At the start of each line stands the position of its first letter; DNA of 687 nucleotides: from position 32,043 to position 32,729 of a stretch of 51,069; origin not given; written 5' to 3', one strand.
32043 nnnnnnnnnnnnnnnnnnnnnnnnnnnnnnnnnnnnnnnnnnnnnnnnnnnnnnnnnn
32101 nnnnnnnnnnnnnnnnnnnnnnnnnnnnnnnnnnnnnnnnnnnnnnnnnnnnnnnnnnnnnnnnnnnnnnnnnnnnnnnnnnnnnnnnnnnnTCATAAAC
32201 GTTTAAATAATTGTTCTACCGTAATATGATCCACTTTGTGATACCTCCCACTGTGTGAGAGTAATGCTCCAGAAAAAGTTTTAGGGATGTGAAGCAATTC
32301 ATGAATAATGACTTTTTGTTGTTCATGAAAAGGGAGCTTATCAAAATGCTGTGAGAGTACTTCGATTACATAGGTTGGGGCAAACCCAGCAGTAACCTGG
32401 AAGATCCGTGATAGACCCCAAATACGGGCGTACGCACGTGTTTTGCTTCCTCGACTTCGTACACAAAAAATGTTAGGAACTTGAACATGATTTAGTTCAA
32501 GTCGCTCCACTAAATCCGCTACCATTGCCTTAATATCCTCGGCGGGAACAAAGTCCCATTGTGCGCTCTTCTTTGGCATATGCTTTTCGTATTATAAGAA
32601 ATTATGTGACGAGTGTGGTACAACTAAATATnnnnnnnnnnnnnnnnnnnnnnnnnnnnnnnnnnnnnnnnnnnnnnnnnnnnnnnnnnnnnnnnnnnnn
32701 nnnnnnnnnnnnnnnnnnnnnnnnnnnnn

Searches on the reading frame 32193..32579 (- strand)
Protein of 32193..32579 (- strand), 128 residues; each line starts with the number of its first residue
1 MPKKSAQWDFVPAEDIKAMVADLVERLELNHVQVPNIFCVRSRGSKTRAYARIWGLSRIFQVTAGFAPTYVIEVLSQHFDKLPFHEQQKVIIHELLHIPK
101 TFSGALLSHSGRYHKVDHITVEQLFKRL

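Call 9: search_protein_families(library=pfam, proteins=[window:32193-32579:-], max_evalue=0.01)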
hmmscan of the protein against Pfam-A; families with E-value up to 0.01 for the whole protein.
window:32193-32579:- (128 aa): 1 family
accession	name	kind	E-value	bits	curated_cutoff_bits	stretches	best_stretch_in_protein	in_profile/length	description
PF18894.6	PhageMetallopep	-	2.1e-21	76.9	23.7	1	8-110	1-111/134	Putative phage metallopeptidase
